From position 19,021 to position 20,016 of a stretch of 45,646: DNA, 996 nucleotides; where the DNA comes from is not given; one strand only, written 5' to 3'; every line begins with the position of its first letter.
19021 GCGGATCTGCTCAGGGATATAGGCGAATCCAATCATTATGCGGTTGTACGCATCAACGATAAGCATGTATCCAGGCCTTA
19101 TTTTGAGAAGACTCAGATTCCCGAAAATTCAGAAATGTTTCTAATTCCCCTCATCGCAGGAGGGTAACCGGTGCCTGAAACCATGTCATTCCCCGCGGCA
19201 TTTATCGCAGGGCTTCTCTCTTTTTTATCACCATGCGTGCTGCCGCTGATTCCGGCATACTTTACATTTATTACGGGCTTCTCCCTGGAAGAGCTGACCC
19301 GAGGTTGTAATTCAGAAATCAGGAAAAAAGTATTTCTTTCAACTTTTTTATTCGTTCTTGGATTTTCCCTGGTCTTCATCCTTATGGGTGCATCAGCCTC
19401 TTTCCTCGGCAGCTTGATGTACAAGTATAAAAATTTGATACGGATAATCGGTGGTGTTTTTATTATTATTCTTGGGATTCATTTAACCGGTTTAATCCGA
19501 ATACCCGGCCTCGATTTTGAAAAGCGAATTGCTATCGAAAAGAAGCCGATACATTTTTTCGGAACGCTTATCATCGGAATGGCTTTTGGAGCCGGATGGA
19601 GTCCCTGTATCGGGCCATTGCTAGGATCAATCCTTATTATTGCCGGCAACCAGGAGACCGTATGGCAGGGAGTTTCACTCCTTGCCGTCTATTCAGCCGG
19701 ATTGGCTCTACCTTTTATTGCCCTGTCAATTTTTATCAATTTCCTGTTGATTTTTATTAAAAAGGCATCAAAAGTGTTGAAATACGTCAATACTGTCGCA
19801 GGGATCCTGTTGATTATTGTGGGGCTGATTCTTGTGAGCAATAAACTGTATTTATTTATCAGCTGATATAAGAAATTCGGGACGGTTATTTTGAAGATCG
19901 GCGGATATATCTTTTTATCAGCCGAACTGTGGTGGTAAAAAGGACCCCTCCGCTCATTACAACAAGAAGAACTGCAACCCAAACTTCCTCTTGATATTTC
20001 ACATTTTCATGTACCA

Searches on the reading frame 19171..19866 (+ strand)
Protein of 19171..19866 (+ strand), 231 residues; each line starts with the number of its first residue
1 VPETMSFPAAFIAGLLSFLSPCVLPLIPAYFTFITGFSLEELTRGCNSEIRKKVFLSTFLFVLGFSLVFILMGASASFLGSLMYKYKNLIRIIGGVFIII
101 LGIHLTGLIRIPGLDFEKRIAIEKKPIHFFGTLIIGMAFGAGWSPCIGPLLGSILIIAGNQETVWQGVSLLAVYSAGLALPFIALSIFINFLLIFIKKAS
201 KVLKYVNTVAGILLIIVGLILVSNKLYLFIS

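Call 68: search_protein_families(library=pfam, proteins=[window:19171-19866:+], max_evalue=0.001)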
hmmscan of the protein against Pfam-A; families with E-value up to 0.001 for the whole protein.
window:19171-19866:+ (231 aa): 1 family
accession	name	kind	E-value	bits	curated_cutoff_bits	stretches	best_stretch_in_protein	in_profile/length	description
PF02683.22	DsbD_TM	-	5.4e-17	62.3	27.1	1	8-223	6-216/219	Cytochrome C biogenesis protein transmembrane domain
